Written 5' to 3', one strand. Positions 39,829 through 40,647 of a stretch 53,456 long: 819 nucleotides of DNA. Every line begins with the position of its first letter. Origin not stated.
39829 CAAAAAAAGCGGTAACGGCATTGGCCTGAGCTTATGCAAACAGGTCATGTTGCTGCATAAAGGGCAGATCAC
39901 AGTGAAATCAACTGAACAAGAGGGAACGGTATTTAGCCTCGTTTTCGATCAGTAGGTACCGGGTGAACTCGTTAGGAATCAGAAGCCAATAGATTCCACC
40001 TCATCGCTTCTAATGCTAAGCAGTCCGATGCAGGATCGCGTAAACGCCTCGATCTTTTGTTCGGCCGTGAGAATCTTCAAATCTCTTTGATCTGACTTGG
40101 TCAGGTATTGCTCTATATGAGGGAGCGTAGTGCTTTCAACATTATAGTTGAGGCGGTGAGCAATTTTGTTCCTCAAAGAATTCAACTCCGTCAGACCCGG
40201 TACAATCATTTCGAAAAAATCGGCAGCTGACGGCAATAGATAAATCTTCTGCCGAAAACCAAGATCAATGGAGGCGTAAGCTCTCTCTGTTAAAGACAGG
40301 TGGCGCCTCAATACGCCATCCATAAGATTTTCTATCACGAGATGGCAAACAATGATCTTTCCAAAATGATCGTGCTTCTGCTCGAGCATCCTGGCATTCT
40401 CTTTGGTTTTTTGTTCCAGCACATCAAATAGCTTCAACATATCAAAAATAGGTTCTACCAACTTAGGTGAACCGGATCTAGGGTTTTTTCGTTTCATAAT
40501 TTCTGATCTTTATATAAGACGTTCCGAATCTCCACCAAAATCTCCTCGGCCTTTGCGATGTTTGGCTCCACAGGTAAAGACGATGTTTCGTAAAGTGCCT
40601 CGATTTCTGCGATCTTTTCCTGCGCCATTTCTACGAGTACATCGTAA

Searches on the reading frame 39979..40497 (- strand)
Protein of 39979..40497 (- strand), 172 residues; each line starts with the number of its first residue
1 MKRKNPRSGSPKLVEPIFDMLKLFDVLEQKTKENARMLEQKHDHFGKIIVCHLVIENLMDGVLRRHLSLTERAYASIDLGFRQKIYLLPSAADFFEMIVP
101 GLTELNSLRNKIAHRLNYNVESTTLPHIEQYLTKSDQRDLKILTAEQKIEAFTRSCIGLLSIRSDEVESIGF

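Call 3: search_protein_families(library=pfam, proteins=[window:39979-40497:-], max_evalue=1)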
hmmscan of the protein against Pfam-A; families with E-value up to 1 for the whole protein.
window:39979-40497:- (172 aa): 1 family
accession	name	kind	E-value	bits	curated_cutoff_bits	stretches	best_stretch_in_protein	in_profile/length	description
PF18731.6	HEPN_Swt1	-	0.16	12.7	27.5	0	103-116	80-93/115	Swt1-like HEPN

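Call 4: search_protein_families(library=ncbifam, proteins=[window:39979-40497:-], max_evalue=1)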
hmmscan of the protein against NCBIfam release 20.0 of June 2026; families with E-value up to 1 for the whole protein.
window:39979-40497:- (172 aa): 0 families

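Call 5: search_protein_families(library=padloc, proteins=[window:39979-40497:-], max_evalue=1)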
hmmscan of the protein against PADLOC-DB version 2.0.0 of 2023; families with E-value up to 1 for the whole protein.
window:39979-40497:- (172 aa): 0 families

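Call 7: find_homologous_proteins(query=window:39979-40497:-, max_evalue=0.001)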
Query window:39979-40497:- (172 aa): 1 proteins with E <= 0.001 among 47 candidates.
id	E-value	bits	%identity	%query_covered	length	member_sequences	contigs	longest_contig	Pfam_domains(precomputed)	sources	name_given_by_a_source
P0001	7.4e-107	372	100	100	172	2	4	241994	-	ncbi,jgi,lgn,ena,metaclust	metaclust:\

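Call 16: find_encoding_contigs(protein=P0001, flank=10000, max_places=6)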
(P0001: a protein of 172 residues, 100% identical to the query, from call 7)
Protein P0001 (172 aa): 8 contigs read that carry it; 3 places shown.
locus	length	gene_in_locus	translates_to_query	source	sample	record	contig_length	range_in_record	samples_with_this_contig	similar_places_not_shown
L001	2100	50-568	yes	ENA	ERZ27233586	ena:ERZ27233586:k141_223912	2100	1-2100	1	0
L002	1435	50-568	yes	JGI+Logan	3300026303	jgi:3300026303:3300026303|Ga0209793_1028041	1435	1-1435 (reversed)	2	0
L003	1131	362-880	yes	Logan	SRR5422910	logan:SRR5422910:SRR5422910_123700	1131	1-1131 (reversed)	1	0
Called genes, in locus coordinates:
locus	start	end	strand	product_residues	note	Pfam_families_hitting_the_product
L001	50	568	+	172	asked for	-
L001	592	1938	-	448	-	PF02518:HATPase_c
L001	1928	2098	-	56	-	?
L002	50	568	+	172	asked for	-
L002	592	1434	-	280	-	?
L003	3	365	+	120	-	?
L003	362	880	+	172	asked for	-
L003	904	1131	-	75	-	?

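Call 18: predict_structure(protein=window:39979-40497:-)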
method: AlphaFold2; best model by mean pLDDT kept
length: 172 residues; sequences in the alignment: 1
mean_pLDDT: 39.6   pTM: 0.27
mean pLDDT of the five models: 39.6, 37.1, 37.1, 35.5, 33.8
residues with pLDDT >= 90: 0; 70-90: 0; 50-70: 3; < 50: 169
segments of 3 or more residues with pLDDT < 50: 1-51, 56-106, 108-172
pLDDT, mean of each block of 10 residues (from residue 1): 38 32 40 42 42 47 38 33 36 46 48 41 39 35 43 45 31 24
secondary structure, 60 per line:
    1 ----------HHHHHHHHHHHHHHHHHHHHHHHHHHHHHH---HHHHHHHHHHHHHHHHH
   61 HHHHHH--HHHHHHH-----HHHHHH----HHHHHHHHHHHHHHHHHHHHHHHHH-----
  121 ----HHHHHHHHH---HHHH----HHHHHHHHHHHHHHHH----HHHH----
elements in order: H11-40 H44-66 H69-75 H81-86 H91-115 H125-133 H137-140 H145-160 H165-168

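Call 19: search_solved_structures(query=window:39979-40497:-, max_evalue=10, show_alignments=2)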
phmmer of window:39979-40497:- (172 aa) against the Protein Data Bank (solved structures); distinct sequences matched with E-value up to 10: 2.
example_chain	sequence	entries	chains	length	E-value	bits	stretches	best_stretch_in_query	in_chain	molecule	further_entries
9oij_A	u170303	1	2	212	0.011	19.2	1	43-131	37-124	HepS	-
9oik_A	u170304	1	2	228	0.33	14.4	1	43-131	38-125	HepS-H105A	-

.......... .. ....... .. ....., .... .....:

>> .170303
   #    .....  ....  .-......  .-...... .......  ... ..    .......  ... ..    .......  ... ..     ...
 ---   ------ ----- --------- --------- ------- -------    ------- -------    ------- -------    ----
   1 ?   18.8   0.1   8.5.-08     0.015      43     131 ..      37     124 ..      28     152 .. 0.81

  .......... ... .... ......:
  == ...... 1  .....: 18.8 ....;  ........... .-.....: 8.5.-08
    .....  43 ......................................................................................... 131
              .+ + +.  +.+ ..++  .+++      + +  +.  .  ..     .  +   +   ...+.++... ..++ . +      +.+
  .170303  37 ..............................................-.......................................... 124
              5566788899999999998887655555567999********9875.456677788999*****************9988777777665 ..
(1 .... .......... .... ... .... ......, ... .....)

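Call 20: search_protein_representatives(protein=window:39979-40497:-)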
Query: 172 residues. Proteins with E-value up to 0.001 (for the whole library): 189; up to 1e-10: 26; up to 1e-30: 3. The best 150 are listed.
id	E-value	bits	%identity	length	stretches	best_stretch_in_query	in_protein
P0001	2.3e-107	372.4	100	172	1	1-172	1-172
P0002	4.1e-40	153.9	47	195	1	20-168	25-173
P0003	1.6e-31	125.9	40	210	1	15-168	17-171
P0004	1.4e-20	90.4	39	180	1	21-168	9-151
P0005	2.2e-20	89.8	32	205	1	5-166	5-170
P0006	1.9e-18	83.5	37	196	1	15-167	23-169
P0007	4.5e-18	82.3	36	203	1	11-165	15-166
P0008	9.6e-18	81.2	36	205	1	20-167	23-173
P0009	1.3e-17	80.8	30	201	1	29-164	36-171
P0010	1.3e-17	80.7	32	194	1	28-167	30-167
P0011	3.2e-15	73.0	31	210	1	27-169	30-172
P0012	4.7e-15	72.4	33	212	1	22-155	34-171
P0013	3.4e-14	69.7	30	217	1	30-165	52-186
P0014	3.5e-14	69.6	32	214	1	10-165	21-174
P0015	5.9e-14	68.9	32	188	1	20-166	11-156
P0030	3.0e-10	56.8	34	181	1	32-163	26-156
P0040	1.2e-09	54.9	34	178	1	28-133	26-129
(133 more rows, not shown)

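Call 24: search_solved_structures(query=A1, max_evalue=10, show_alignments=1)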
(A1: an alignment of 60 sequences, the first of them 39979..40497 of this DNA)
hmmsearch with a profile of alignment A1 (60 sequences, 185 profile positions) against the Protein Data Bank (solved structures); distinct sequences matched with E-value up to 10: 6.
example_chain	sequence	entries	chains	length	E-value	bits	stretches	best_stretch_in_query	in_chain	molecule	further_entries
9oij_A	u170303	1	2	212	3.9e-11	46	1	43-154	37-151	HepS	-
9oik_A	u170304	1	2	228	2.5e-08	36.9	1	44-153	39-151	HepS-H105A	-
6tug_A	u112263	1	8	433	0.0052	19.5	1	83-115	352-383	CRISPR system endoribonuclease Csm6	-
8pcw_A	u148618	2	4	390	0.0066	19.2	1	54-115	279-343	CRISPR system endoribonuclease Csm6'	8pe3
3ahm_A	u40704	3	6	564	0.13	15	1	65-111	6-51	Oligopeptidase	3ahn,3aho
5yjc_A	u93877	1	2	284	0.2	14.3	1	97-128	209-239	Csm6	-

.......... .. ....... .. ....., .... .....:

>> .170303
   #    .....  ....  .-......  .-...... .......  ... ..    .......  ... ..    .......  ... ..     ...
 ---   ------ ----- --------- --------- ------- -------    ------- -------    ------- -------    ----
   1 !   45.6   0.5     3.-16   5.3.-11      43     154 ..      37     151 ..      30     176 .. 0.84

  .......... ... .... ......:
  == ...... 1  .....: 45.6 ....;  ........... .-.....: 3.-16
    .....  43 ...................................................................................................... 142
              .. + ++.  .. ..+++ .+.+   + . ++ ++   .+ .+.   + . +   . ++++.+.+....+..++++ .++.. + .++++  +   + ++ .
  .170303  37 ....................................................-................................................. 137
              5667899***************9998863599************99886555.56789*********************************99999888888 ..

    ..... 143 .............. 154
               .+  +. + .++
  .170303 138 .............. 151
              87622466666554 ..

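Call 25: search_protein_families(library=pfam, alignment_id=A1, max_evalue=0.01)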
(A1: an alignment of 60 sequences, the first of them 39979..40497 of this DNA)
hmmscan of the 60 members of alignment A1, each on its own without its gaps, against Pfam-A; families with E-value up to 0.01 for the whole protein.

A. member 1, window:39979-40497:- (172 aa): 0 families

B. families by the number of members that match (of 60 scanned): 9 families
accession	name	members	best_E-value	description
PF18730.6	HEPN_Cthe2314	5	0.00015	Cthe_2314-like HEPN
PF09659.15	Cas_Csm6_HEPN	3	0.00028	Cas_Csm6 HEPN domain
PF20185.3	DUF6548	2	0.0024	Family of unknown function (DUF6548)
PF04924.17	Pox_A6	1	0.00079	Poxvirus A6 protein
PF03587.19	EMG1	1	0.0023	EMG1/NEP1 methyltransferase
PF18735.6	HEPN_RiboL-PSP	1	0.0024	RiboL-PSP-HEPN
PF06169.17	DUF982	1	0.0035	Protein of unknown function (DUF982)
PF17087.10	HHV-5_US34A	1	0.0035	Herpesvirus US34A protein family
PF00621.25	RhoGEF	1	0.0038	RhoGEF domain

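Call 26: find_encoding_contigs(protein=P0002, flank=8000, max_places=4)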
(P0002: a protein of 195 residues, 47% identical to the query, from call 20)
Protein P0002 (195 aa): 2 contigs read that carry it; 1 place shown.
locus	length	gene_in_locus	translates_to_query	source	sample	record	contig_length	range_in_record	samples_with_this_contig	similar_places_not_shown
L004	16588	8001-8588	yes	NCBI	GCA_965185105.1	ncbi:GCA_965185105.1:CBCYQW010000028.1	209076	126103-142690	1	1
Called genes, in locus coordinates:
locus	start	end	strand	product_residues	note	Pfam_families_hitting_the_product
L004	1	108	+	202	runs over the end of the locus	-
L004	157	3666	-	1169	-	PF05572:Peptidase_M43, PF00801:PKD, PF18911:PKD_4, PF18962:Por_Secre_tail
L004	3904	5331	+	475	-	PF01139:RtcB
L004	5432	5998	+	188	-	PF13451:zf_Tbcl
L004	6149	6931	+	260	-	PF10127:RlaP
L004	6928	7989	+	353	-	PF10127:RlaP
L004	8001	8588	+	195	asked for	-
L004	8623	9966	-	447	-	PF02518:HATPase_c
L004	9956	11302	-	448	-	PF00072:Response_reg, PF00158:Sigma54_activat, PF14532:Sigma54_activ_2, PF07724:AAA_2 (faint), PF00004:AAA, PF07728:AAA_5 (weak), PF25601:AAA_lid_14, PF02954:HTH_8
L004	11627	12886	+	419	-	PF25967:RND-MFP_C (weak), PF25989:YknX_C (weak)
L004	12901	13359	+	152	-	-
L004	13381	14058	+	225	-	PF02463:SMC_N (faint), PF00005:ABC_tran, PF13304:AAA_21 (faint)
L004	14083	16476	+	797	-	PF12704:MacB_PCD, PF02687:FtsX, PF12704:MacB_PCD, PF02687:FtsX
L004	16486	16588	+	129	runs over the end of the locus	-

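Call 27: find_encoding_contigs(protein=P0003, flank=8000, max_places=4)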
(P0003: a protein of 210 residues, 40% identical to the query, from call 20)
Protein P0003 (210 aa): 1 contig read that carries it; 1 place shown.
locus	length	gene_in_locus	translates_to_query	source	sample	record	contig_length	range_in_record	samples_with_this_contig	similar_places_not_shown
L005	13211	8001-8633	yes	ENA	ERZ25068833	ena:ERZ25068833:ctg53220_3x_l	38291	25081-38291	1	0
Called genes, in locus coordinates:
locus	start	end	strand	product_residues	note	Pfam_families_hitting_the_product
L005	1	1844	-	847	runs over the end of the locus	PF08487:VIT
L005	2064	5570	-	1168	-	PF05572:Peptidase_M43, PF00801:PKD, PF18911:PKD_4, PF18962:Por_Secre_tail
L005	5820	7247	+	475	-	PF01139:RtcB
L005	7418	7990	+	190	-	PF13451:zf_Tbcl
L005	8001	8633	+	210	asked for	-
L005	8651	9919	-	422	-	PF02518:HATPase_c, PF14501:HATPase_c_5 (weak)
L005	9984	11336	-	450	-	PF00072:Response_reg, PF00158:Sigma54_activat, PF14532:Sigma54_activ_2, PF07724:AAA_2, PF07728:AAA_5 (weak), PF00004:AAA, PF25601:AAA_lid_14, PF02954:HTH_8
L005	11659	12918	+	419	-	PF25984:BSH_YknX (weak), PF25967:RND-MFP_C (weak)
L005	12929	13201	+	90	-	-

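Call 28: find_encoding_contigs(protein=P0004, flank=8000, max_places=4)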
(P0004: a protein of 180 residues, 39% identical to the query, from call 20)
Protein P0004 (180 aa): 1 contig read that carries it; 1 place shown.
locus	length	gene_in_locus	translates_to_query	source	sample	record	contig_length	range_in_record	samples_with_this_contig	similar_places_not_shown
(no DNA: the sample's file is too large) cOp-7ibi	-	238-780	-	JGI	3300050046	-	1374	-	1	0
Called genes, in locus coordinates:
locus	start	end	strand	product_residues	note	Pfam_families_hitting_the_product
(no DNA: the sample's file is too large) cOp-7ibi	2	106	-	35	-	?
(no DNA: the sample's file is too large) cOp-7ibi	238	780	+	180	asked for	-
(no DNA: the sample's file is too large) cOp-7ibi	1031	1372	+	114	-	?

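Call 30: predict_structure(alignment_id=A1)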
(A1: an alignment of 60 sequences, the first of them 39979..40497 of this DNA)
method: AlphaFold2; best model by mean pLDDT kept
length: 172 residues; sequences in the alignment: 60
mean_pLDDT: 90.3   pTM: 0.78
mean pLDDT of the five models: 90.3, 89.8, 89.2, 89.2, 83.8
residues with pLDDT >= 90: 121; 70-90: 38; 50-70: 13; < 50: 0
segments of 3 or more residues with pLDDT < 50: none
pLDDT, mean of each block of 10 residues (from residue 1): 61 77 94 88 90 97 95 97 96 92 98 93 96 89 96 96 86 71
secondary structure, 60 per line:
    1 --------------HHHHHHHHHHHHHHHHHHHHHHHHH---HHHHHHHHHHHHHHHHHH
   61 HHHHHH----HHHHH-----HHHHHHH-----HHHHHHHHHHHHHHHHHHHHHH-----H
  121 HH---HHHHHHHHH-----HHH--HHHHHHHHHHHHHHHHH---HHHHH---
elements in order: H15-39 H43-66 H71-75 H81-87 H93-114 H126-134 H145-161 H165-169

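Call 34: fold_search(model_id=the predicted structure, library=pdb)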
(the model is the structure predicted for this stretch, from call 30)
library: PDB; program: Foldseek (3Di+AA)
matches with E <= 10: 100; with E <= 0.001: 0
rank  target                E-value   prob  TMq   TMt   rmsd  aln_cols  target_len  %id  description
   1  9oij_A                7.3e-02  0.95  0.37  0.34   9.1       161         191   19  Structure of S. Typhimurium 14028 Gifsy-1 prophage HepS (released 2026-01-28)
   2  9crw_F                1.7e+00  0.06  0.19  0.16  23.6       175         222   18  Crystal structure of the Candida albicans kinesin-8 proximal tail domain (released 2024-09-04)
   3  3pja_G                1.9e+00  0.08  0.19  0.16  19.3       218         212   11  Crystal structure of human C3PO complex (released 2011-05-11)
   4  1x90_A                2.0e+00  0.10  0.21  0.23  14.7       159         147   12  Crystal structure of mutant form B of a pectin methylesterase inhibitor from Arabidopsis (released 2004-12-28)
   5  7ae8_D                2.4e+00  0.07  0.20  0.22  15.9       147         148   12  Crystal structure of HEPN(R102A) toxin (released 2020-12-30)
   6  1duk                  2.7e+00  0.03  0.15  0.17  16.4       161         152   13  WILD-TYPE RECOMBINANT SPERM WHALE METAQUOMYOGLOBIN (released 2000-02-07)
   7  9cc9_G                2.8e+00  0.10  0.24  0.06  14.9       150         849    9  Dodecameric state of the NRC4 resistosome (released 2024-09-11)
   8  9c24_C                3.0e+00  0.09  0.27  0.28  20.9       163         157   12  Fab F946 in complex with OspCB (released 2025-08-27)
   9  4d3y                  3.2e+00  0.08  0.22  0.12  10.8       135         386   13  The structure of inactive prolegumain from chinese hamster. (released 2016-01-20)
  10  7sqc_1F               3.2e+00  0.05  0.19  0.16  29.6       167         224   17  Ciliary C1 central pair apparatus isolated from Chlamydomonas reinhardtii (released 2022-04-13)
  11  7vw4                  3.5e+00  0.06  0.23  0.25  16.4       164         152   10  The X-ray structure of sperm whale F46C/L61C myoglobin double mutant (released 2022-11-16)
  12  8hvj_B                3.7e+00  0.09  0.28  0.20  16.5       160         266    9  The structure of the E. coli mRNA endoonuclease YiCC (released 2023-12-27)
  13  3pja_A                3.7e+00  0.05  0.19  0.16  19.4       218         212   10  Crystal structure of human C3PO complex (released 2011-05-11)
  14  9ivk_A                3.7e+00  0.04  0.17  0.12  22.7       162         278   12  cryo-EM structure of a tmFAP (released 2024-11-20)
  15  9rld_C                3.7e+00  0.04  0.17  0.10  15.1       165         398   12  LolCDE complex with Lpp lipoprotein (released 2026-01-21)
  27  7ae8_C                5.1e+00  0.05  0.20  0.23  15.5       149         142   11  Crystal structure of HEPN(R102A) toxin (released 2020-12-30)
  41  7ae8_B                6.2e+00  0.04  0.20  0.22  15.5       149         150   11  Crystal structure of HEPN(R102A) toxin (released 2020-12-30)
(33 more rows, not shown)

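Call 38: find_encoding_contigs(protein=P0005, flank=8000, max_places=3)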
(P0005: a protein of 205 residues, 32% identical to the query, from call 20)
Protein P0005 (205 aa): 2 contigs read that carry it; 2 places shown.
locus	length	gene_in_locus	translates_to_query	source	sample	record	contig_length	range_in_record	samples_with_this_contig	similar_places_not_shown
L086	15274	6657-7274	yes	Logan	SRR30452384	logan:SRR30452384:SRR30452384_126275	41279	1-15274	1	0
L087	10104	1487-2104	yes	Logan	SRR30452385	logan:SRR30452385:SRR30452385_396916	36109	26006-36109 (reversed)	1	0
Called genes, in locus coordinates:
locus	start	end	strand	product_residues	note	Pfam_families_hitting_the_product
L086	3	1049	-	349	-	?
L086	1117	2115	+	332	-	PF00491:Arginase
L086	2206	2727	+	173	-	-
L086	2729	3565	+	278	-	PF13529:Peptidase_C39_2, PF18962:Por_Secre_tail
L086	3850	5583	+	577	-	PF18962:Por_Secre_tail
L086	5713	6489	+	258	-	PF00378:ECH_1, PF16113:ECH_2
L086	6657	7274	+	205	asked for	-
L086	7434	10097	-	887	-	PF13424:TPR_12, PF14938:SNAP (weak), PF13424:TPR_12, PF17874:TPR_MalT (weak), PF00515:TPR_1 (weak), PF07719:TPR_2 (weak), PF13424:TPR_12, PF07228:SpoIIE, +8 more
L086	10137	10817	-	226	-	PF00561:Abhydrolase_1, PF12146:Hydrolase_4, PF12697:Abhydrolase_6 (weak), PF00756:Esterase (weak)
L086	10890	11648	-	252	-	PF00378:ECH_1, PF16113:ECH_2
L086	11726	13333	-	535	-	PF00364:Biotin_lipoyl, PF07831:PYNP_C (faint), PF09891:DUF2118 (faint), PF25917:BSH_RND (faint), PF25919:BSH_CusB (faint), PF00364:Biotin_lipoyl, PF02817:E3_binding, PF00198:2-oxoacid_dh, +3 more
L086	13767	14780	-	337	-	PF00676:E1_dh, PF02775:TPP_enzyme_C (weak), PF13292:DXP_synthase_N (weak)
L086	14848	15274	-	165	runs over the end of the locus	PF08211:dCMP_cyt_deam_2, PF00383:dCMP_cyt_deam_1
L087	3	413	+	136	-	?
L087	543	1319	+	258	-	PF00378:ECH_1, PF16113:ECH_2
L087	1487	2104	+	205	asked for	-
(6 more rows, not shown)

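Call 39: find_encoding_contigs(protein=P0006, flank=8000, max_places=3)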
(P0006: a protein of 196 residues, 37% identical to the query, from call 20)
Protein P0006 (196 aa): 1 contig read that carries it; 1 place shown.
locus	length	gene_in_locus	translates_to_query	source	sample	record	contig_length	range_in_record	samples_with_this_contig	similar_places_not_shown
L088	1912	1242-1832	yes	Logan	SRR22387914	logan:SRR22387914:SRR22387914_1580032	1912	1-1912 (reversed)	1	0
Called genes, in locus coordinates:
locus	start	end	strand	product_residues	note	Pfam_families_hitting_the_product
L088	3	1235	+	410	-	?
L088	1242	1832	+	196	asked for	-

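Call 43: find_encoding_contigs(protein=P0007, flank=6000, max_places=3)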
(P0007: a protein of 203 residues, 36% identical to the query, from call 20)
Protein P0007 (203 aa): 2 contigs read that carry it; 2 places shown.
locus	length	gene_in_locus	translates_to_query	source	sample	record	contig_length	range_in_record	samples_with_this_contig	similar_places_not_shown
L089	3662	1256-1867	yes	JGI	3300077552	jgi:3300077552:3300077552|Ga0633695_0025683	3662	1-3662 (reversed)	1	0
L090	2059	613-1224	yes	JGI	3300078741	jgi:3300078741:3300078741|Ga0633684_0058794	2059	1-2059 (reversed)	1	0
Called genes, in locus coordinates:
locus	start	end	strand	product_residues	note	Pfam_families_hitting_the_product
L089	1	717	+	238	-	?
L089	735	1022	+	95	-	-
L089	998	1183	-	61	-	-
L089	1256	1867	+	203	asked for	-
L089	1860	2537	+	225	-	-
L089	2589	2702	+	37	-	-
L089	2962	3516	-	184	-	-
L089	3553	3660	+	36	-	?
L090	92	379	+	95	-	-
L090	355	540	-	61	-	-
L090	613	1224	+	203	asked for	-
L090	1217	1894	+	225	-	-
